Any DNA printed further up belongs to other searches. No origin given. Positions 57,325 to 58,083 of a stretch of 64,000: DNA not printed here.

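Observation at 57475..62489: JAMM/MPN+ protease - membrane protein - PP-loop (LarE/TtuA-like) ATPase cluster upstream of a MYXO-CTERM giant protein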

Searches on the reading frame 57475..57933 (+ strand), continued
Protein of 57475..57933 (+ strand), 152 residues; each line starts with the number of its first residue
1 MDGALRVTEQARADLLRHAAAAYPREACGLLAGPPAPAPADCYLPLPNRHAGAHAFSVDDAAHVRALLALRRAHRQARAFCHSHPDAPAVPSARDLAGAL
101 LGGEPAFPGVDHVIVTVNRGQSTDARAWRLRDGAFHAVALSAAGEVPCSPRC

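Call 46: find_homologous_proteins(query=A2, max_evalue=0.00001)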
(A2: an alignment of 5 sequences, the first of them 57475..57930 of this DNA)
Query A2 (5 sequences) (152 aa, profile of the alignment): 358 proteins with E <= 0.00001 among 8000 candidates; the best 120 are listed.
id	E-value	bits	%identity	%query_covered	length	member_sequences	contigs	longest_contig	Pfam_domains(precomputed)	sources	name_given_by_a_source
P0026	2.7e-53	198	29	89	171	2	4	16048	PF14464.12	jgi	-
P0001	2.3e-52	195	100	100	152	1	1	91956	PF14464.12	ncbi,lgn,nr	ncbi:MAG: Mov34/MPN/PAD-1 family protein [Deltaproteobacteria bacterium]|nr:Mov34/MPN/PAD-1 family p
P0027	4.3e-50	187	33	74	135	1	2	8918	PF14464.12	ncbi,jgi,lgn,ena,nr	ncbi:MAG TPA: M67 family metallopeptidase [Myxococcales bacterium]|nr:M67 family metallopeptidase [M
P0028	1.8e-47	179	25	92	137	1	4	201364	PF14464.12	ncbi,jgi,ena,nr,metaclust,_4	ncbi:MAG: hypothetical protein CMH52_10240 [Myxococcales bacterium]|nr:hypothetical protein [Myxococ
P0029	2.9e-47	178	33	73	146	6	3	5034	PF14464.12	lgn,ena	-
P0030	3.8e-45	171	30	74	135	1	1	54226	PF14464.12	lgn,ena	-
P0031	2.9e-44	168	32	74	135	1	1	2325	PF14464.12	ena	-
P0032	2.6e-43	165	29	84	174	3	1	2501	PF14464.12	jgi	jgi:proteasome lid subunit RPN8/RPN11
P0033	3.2e-37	145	29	89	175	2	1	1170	PF14464.12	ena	-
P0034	6.1e-36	141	29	75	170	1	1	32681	PF14464.12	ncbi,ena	-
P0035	3.5e-35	139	32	84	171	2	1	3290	PF14464.12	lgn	-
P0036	2.7e-34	136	32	88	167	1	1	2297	PF14464.12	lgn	-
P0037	2.7e-34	136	29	84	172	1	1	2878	PF14464.12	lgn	-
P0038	2.9e-34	136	32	49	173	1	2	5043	PF14464.12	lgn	-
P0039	3.7e-34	136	26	75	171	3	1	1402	PF14464.12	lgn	-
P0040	4.5e-34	135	26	90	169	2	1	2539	PF14464.12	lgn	-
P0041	1.9e-33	133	31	75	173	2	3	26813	PF14464.12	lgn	-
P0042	7.2e-32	128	33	81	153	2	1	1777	PF14464.12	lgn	-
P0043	7.3e-32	128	33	70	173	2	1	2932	PF14464.12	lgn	-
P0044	3.3e-31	126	34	74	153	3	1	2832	PF14464.12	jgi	-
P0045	1.1e-30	124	24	92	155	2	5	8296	PF14464.12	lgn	-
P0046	1.4e-30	124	28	71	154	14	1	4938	PF01398.27,PF14464.12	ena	-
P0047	1.8e-30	124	30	94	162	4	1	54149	PF14464.12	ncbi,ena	-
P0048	2.1e-30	123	41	41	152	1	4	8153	PF14464.12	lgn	-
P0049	2.1e-30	123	27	93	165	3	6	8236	PF14464.12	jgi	jgi:proteasome lid subunit RPN8/RPN11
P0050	3.7e-30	123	33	81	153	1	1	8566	PF14464.12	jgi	jgi:proteasome lid subunit RPN8/RPN11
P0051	3.9e-30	122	30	75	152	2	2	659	PF14464.12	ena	-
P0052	1.1e-29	121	24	91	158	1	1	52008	PF14464.12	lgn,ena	-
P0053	1.1e-29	121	25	82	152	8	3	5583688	PF01398.27,PF14464.12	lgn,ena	-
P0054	1.3e-29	121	26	86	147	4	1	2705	PF01398.27,PF14464.12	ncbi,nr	ncbi:MAG: M67 family metallopeptidase [Nitrospirae bacterium]|nr:M67 family metallopeptidase [Nitros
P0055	1.6e-29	121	28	84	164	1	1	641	PF14464.12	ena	-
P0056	1.6e-29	120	30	78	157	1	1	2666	PF14464.12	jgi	jgi:proteasome lid subunit RPN8/RPN11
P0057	1.8e-29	120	35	68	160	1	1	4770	PF14464.12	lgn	-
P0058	2.7e-29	120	28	93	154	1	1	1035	PF01398.27,PF14464.12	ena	-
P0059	3.5e-29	119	28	69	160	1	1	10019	PF14464.12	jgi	-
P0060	3.5e-29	119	24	83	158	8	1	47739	PF01398.27,PF14464.12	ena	-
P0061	3.8e-29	119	34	83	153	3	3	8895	PF14464.12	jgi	jgi:proteasome lid subunit RPN8/RPN11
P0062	4.3e-29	119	34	77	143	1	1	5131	PF14464.12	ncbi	-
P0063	5.0e-29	119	26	82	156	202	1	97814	PF01398.27,PF14464.12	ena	-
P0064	5.9e-29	119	28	69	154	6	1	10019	PF14464.12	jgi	-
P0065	6.4e-29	119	33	75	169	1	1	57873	PF14464.12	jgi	jgi:proteasome lid subunit RPN8/RPN11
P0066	7.0e-29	118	25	87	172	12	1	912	PF14464.12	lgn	-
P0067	8.9e-29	118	40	43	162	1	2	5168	PF14464.12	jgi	jgi:[CysO sulfur-carrier protein]-S-L-cysteine hydrolase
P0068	1.7e-28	117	30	89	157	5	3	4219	PF14464.12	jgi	jgi:proteasome lid subunit RPN8/RPN11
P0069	2.0e-28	117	38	34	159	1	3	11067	PF14464.12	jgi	-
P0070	2.5e-28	117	28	68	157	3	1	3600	PF14464.12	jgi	jgi:proteasome lid subunit RPN8/RPN11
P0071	3.0e-28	116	30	71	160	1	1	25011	PF14464.12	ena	-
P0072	3.2e-28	116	29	73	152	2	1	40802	PF14464.12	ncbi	-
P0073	3.9e-28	116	34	81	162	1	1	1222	PF14464.12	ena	-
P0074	4.0e-28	116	26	86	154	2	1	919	PF14464.12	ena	-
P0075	4.1e-28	116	30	90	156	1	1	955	PF14464.12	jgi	jgi:[CysO sulfur-carrier protein]-S-L-cysteine hydrolase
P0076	4.3e-28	116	27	90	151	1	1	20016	PF01398.27,PF14464.12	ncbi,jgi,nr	ncbi:MAG: M67 family peptidase [Nitrospiraceae bacterium]|nr:MAG: M67 family peptidase [Nitrospirace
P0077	5.4e-28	116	27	86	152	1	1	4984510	PF14464.12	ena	-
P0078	5.5e-28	116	26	79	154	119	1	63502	PF01398.27,PF14464.12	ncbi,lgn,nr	ncbi:M67 family metallopeptidase [Candidatus Poribacteria bacterium]|nr:M67 family metallopeptidase 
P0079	5.6e-28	115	27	93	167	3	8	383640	PF14464.12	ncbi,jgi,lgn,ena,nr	ncbi:MAG: M67 family metallopeptidase [Candidatus Poribacteria bacterium]|nr:M67 family metallopepti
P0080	5.8e-28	115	29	82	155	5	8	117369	PF14464.12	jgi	jgi:proteasome lid subunit RPN8/RPN11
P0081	6.1e-28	115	35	80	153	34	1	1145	PF14464.12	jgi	jgi:[CysO sulfur-carrier protein]-S-L-cysteine hydrolase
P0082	6.7e-28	115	24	78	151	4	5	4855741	PF14464.12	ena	-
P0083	7.0e-28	115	31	86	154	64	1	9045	PF14464.12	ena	-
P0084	7.1e-28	115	27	73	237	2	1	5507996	PF14464.12,PF09383.17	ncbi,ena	-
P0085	7.1e-28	115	23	92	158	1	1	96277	PF14464.12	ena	-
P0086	7.3e-28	115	31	89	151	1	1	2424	PF14464.12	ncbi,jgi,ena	-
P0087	7.3e-28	115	33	79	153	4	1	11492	PF14464.12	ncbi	ncbi:MAG: M67 family metallopeptidase [Candidatus Binatia bacterium]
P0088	1.1e-27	115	30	90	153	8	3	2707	PF14464.12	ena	-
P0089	1.3e-27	114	30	80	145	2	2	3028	PF14464.12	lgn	-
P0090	1.5e-27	114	25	82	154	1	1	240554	PF01398.27,PF14464.12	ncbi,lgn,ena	-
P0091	1.7e-27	114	34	53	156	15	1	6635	PF14464.12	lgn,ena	-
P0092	1.7e-27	114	39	38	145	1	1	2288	PF14464.12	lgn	-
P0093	1.8e-27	114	24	89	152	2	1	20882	PF14464.12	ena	-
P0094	1.9e-27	114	26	89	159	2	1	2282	PF14464.12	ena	-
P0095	2.0e-27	114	30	89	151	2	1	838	PF14464.12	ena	-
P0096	2.1e-27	114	26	91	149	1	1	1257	PF14464.12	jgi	jgi:[CysO sulfur-carrier protein]-S-L-cysteine hydrolase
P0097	2.2e-27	114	26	80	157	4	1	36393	PF14464.12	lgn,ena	-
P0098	2.2e-27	114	32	78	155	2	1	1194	PF14464.12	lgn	-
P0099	2.4e-27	113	27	71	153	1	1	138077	PF14464.12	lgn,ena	-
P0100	2.6e-27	113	28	78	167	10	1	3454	PF14464.12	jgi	-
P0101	2.9e-27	113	27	89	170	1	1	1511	PF14464.12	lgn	-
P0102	3.2e-27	113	27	88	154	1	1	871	PF14464.12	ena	-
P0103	3.3e-27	113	27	84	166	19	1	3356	PF14464.12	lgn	-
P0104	3.4e-27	113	27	93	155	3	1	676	PF14464.12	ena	-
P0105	3.7e-27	113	26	78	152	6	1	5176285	PF14464.12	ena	-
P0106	4.0e-27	113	28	89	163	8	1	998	PF14464.12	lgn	-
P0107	4.1e-27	113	24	84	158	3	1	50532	PF14464.12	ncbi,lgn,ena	-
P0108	4.3e-27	113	30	89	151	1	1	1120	PF14464.12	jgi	jgi:proteasome lid subunit RPN8/RPN11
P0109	4.5e-27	113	26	74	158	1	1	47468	PF14464.12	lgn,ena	-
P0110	5.6e-27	112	25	83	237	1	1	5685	PF14464.12,PF09383.17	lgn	-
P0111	5.9e-27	112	30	92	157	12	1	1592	PF14464.12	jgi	jgi:proteasome lid subunit RPN8/RPN11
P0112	6.2e-27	112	26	93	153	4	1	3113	PF14464.12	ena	-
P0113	6.3e-27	112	27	90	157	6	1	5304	PF14464.12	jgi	jgi:proteasome lid subunit RPN8/RPN11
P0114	7.1e-27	112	44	32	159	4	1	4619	PF14464.12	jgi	jgi:[CysO sulfur-carrier protein]-S-L-cysteine hydrolase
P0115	8.0e-27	112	29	86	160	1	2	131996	PF14464.12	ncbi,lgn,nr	ncbi:MAG: hypothetical protein GTO40_25620 [Deltaproteobacteria bacterium]|nr:hypothetical protein [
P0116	9.5e-27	112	28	70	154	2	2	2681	PF14464.12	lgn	-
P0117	1.0e-26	111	26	82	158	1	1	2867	PF14464.12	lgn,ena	-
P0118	1.1e-26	111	26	90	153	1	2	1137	PF14464.12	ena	-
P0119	1.1e-26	111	30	88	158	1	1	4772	PF14464.12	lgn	-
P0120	1.2e-26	111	28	74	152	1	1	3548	PF14464.12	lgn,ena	-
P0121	1.2e-26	111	33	78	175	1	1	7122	PF14464.12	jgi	jgi:proteasome lid subunit RPN8/RPN11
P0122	1.3e-26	111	32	74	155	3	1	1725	PF14464.12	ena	-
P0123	1.3e-26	111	31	75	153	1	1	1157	PF14464.12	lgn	-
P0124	1.6e-26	111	31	74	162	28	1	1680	PF14464.12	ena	-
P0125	1.6e-26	111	42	32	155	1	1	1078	PF14464.12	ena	-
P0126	1.8e-26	111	35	77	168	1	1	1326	PF14464.12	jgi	-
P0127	1.8e-26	111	29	68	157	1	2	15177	PF14464.12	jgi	jgi:proteasome lid subunit RPN8/RPN11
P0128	2.0e-26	110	27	69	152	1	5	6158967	PF14464.12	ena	-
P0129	2.4e-26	110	26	82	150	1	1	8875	PF01398.27,PF14464.12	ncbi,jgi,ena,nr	ncbi:MAG: M67 family metallopeptidase [Nitrospirota bacterium]|nr:M67 family metallopeptidase [Nitro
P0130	2.6e-26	110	26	91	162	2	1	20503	PF14464.12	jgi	jgi:proteasome lid subunit RPN8/RPN11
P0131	4.9e-26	109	32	91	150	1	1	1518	PF14464.12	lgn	-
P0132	5.3e-26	109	27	74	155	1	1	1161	PF14464.12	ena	-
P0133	5.6e-26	109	29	93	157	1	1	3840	PF14464.12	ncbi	-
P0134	6.0e-26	109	27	86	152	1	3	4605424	PF14464.12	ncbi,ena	-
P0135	7.1e-26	109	31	74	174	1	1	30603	PF14464.12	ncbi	ncbi:MAG: Mov34/MPN/PAD-1 family protein [Candidatus Methylomirabilia bacterium]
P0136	7.9e-26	109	23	91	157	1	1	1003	PF14464.12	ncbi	-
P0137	8.4e-26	108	25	84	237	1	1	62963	PF14464.12,PF09383.17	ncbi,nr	ncbi:hypothetical protein C6497_00060 [Candidatus Poribacteria bacterium]|nr:MAG: hypothetical prote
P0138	9.2e-26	108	25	89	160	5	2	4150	PF14464.12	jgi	jgi:adenylyltransferase/sulfurtransferase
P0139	1.1e-25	108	23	92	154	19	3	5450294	PF14464.12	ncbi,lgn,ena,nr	ncbi:MAG: M67 family metallopeptidase [Candidatus Poribacteria bacterium]|nr:M67 family metallopepti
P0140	1.2e-25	108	24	82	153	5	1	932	PF14464.12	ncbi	-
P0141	1.5e-25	108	28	86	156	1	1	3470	PF14464.12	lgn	-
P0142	1.5e-25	108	28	84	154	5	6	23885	PF14464.12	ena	-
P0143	1.6e-25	108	25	91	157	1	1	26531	PF14464.12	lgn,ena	-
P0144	2.3e-25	107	29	89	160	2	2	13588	PF14464.12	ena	-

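Call 47: find_encoding_contigs(protein=P0030, flank=8000, max_places=2)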
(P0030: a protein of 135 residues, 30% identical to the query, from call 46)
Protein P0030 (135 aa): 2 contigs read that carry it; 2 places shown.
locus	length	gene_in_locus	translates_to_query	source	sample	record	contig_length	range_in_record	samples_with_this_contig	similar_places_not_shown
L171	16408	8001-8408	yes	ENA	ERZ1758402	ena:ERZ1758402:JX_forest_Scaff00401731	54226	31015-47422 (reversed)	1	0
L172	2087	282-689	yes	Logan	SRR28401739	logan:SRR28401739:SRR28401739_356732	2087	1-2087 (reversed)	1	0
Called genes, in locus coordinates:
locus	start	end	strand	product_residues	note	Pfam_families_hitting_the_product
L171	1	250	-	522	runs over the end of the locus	-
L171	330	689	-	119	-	PF03840:SecG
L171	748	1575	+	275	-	PF05488:PAAR_motif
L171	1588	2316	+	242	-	PF03853:YjeF_N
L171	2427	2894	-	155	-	PF01638:HxlR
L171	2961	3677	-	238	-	PF00072:Response_reg, PF00196:GerE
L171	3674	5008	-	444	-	PF07730:HisKA_3, PF02518:HATPase_c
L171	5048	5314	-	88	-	-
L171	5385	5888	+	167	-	-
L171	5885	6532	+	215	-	PF00899:ThiF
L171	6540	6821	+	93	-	PF02597:ThiS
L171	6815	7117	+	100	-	-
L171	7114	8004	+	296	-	PF00291:PALP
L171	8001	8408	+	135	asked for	PF14464:Prok-JAB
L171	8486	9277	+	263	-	PF01583:APS_kinase, PF13238:AAA_18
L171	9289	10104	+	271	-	PF00733:Asn_synthase, PF02540:NAD_synthase (faint)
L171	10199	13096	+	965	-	-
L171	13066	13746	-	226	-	PF01416:PseudoU_synth_1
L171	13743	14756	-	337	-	PF01266:DAO (faint), PF03486:HI0933_like (faint), PF07992:Pyr_redox_2, PF13434:Lys_Orn_oxgnase (faint), PF13450:NAD_binding_8 (faint), PF13738:Pyr_redox_3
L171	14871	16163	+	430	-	PF06689:zf-C4_ClpX, PF13401:AAA_22 (faint), PF00004:AAA, PF07724:AAA_2, PF07728:AAA_5 (weak), PF10431:ClpB_D2-small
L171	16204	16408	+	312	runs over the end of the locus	PF20245:DUF6600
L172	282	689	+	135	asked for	PF14464:Prok-JAB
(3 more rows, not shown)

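Call 48: find_encoding_contigs(protein=P0034, flank=6000, max_places=2)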
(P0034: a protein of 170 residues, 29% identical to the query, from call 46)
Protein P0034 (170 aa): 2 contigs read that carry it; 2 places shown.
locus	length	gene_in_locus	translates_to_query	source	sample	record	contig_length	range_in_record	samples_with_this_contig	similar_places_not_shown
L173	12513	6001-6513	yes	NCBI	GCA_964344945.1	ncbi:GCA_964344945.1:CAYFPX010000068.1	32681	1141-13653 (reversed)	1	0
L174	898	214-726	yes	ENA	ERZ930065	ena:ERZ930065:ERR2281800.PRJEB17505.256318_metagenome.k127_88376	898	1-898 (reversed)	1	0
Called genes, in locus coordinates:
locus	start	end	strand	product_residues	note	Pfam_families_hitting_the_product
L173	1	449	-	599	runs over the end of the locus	PF01432:Peptidase_M3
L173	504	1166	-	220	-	-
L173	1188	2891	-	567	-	PF01839:FG-GAP (faint), PF13517:FG-GAP_3, PF07593:UnbV_ASPIC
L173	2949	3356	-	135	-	PF13279:4HBT_2, PF03061:4HBT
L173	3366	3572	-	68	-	PF04102:SlyX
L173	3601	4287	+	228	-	-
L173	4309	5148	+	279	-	PF13646:HEAT_2 (weak)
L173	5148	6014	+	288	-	PF13646:HEAT_2 (weak), PF02985:HEAT (faint), PF13646:HEAT_2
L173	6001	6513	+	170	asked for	PF14464:Prok-JAB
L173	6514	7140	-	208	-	-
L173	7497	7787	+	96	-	PF03692:CxxCxxCC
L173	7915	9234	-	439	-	PF00202:Aminotran_3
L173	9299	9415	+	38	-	-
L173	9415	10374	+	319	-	PF22558:REase-ARP, PF20796:PDDEXK_13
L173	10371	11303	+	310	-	-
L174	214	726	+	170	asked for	PF14464:Prok-JAB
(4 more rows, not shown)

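Call 49: find_encoding_contigs(protein=P0027, flank=10000, max_places=3)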
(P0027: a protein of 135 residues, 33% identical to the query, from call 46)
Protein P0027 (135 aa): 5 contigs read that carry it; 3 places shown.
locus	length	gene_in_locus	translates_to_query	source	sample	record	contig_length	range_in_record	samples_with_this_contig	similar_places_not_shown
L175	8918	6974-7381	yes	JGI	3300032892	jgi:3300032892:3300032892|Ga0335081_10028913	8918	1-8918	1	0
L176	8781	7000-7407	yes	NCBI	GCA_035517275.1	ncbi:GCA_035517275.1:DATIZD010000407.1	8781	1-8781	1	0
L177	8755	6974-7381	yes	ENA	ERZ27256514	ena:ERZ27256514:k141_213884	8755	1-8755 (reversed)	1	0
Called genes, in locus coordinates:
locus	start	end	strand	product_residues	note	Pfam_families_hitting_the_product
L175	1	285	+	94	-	?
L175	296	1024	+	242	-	PF03853:YjeF_N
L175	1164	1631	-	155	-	PF25213:HVO_A0261_N (faint), PF01638:HxlR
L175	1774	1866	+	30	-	-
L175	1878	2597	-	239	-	PF00072:Response_reg, PF00196:GerE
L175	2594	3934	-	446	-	PF07730:HisKA_3, PF02518:HATPase_c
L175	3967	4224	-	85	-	-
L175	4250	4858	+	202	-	-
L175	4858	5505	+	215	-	PF00899:ThiF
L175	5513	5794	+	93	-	PF02597:ThiS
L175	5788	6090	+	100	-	-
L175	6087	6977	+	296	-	PF00291:PALP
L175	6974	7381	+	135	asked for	PF14464:Prok-JAB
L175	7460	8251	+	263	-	PF01583:APS_kinase, PF13238:AAA_18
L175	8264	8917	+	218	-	?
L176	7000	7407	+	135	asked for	PF14464:Prok-JAB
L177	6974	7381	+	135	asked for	PF14464:Prok-JAB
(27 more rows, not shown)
